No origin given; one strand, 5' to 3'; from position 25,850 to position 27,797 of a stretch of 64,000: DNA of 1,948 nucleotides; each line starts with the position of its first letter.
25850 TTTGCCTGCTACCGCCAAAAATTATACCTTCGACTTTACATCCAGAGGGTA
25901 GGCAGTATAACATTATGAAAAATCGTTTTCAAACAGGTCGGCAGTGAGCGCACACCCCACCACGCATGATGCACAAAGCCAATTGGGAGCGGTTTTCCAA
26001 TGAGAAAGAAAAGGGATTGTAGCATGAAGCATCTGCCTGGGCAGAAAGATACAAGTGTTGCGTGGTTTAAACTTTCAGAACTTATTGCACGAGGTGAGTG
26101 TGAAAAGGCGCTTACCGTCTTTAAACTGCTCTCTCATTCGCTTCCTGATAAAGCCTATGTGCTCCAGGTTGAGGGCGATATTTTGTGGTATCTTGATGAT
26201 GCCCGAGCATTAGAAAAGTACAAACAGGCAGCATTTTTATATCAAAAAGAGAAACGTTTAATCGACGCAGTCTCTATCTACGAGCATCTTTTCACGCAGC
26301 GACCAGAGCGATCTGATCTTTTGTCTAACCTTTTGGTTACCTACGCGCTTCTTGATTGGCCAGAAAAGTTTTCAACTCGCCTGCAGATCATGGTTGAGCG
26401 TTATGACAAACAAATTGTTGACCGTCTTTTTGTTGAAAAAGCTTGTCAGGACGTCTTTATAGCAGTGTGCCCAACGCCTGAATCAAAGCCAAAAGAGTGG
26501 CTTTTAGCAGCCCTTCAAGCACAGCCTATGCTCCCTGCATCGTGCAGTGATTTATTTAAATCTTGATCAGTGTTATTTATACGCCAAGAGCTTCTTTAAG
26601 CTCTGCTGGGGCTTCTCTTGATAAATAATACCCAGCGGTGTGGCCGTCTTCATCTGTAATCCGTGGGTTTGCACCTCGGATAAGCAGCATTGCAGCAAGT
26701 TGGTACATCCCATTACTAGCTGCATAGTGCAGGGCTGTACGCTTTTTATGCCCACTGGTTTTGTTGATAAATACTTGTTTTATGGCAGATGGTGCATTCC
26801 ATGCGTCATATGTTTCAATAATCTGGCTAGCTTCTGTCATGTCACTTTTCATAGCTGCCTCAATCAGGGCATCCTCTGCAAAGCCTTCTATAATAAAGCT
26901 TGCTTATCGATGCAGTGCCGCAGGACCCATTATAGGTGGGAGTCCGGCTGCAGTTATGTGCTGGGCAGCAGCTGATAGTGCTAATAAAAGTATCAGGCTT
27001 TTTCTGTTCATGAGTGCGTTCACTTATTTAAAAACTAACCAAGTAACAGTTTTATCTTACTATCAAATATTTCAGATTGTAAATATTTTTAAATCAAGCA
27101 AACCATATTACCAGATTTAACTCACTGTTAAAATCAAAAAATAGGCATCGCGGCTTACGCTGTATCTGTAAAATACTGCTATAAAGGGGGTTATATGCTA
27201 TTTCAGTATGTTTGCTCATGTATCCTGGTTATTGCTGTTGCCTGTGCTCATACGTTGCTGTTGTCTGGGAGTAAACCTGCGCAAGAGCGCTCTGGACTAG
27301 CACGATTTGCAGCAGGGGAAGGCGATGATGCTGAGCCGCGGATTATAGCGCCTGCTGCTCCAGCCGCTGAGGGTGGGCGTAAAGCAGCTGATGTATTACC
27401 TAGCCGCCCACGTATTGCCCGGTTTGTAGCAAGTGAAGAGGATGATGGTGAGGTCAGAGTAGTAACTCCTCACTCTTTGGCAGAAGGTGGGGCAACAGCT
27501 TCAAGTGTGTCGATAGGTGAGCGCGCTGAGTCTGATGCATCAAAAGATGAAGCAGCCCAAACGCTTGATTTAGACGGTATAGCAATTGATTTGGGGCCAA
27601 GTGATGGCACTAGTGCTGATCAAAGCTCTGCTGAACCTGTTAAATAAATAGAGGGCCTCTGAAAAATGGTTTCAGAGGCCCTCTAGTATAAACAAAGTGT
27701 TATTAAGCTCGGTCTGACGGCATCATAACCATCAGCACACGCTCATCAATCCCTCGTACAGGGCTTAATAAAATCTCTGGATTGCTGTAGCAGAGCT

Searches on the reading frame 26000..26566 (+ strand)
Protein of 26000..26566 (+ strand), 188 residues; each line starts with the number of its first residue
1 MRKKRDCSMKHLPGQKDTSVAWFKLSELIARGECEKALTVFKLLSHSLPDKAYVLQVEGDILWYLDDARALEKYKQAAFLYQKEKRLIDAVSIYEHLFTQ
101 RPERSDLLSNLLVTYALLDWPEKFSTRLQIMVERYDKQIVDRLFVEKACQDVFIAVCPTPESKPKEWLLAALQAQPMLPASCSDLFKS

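Call 3: search_protein_families(library=pfam, proteins=[window:26000-26566:+], max_evalue=1)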
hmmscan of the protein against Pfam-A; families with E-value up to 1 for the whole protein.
window:26000-26566:+ (188 aa): 2 families
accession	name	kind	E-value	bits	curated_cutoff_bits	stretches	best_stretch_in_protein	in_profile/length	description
PF13424.12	TPR_12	-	0.013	16.1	30.1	1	30-78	22-72/77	Tetratricopeptide repeat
PF14559.12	TPR_19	-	0.061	14.1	25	0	83-119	3-39/68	Tetratricopeptide repeat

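Call 4: search_protein_families(library=ncbifam, proteins=[window:26000-26566:+], max_evalue=1)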
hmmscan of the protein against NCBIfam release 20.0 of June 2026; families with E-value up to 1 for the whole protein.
window:26000-26566:+ (188 aa): 1 family
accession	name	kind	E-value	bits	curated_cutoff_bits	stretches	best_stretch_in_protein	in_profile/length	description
TIGR02917.1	PEP_TPR_lipo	equivalog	0.14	10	312.2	1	28-78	441-492/899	XrtA/PEP-CTERM system TPR-repeat protein PrsT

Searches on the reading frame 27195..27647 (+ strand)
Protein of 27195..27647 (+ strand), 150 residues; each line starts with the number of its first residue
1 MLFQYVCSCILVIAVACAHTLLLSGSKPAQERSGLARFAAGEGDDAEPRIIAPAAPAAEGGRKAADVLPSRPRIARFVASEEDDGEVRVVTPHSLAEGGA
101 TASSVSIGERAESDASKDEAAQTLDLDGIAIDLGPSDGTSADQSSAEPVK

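Call 3: search_protein_families(library=pfam, proteins=[window:27195-27647:+], max_evalue=1)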
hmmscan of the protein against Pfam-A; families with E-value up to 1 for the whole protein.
window:27195-27647:+ (150 aa): 0 families

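Call 4: search_protein_families(library=ncbifam, proteins=[window:27195-27647:+], max_evalue=1)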
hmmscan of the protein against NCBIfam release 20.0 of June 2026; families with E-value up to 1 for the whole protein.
window:27195-27647:+ (150 aa): 0 families

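Call 8: list_cluster_members(proteins=[window:27195-27647:+, window:27703-30339:-, window:30841-32211:+, window:32235-33035:+, window:33073-33801:+, window:33892-35076:+, window:35087-35653:-, window:36259-36606:-, window:40236-41285:+, window:36761-40279:-])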
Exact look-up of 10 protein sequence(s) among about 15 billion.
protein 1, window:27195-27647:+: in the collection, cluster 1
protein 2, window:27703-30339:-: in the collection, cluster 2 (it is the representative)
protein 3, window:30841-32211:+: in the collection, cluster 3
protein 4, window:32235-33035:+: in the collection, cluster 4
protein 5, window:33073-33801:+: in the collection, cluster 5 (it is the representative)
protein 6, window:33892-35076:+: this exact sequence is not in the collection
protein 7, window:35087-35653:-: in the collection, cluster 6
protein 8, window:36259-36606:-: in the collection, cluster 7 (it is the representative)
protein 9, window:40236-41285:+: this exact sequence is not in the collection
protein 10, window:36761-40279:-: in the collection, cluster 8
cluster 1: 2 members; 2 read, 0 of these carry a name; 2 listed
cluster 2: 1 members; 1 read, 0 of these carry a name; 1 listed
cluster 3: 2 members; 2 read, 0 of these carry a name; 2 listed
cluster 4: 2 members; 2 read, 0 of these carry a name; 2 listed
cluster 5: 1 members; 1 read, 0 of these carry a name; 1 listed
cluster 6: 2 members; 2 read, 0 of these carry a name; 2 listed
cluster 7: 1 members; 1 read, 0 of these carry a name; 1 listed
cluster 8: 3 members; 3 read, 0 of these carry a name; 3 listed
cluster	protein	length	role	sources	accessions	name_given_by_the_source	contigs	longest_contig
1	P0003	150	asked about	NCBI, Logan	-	-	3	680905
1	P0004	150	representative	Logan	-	-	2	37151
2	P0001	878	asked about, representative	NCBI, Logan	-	-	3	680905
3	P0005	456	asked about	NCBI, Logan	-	-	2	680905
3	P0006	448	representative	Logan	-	-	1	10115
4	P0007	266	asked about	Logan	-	-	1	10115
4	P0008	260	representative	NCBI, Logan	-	-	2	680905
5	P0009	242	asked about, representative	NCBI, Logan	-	-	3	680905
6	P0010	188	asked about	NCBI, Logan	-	-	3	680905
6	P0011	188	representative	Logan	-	-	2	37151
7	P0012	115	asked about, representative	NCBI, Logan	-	-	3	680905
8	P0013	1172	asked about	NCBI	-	-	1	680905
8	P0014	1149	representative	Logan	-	-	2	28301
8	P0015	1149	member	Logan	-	-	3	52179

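Call 23: search_protein_families(library=phrogs, proteins=[window:27195-27647:+], max_evalue=0.1)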
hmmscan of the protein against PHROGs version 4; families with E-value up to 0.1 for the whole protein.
window:27195-27647:+ (150 aa): 0 families

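Call 24: search_protein_families(library=padloc, proteins=[window:27195-27647:+], max_evalue=0.1)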
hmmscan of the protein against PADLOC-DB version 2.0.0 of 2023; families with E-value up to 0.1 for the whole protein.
window:27195-27647:+ (150 aa): 0 families
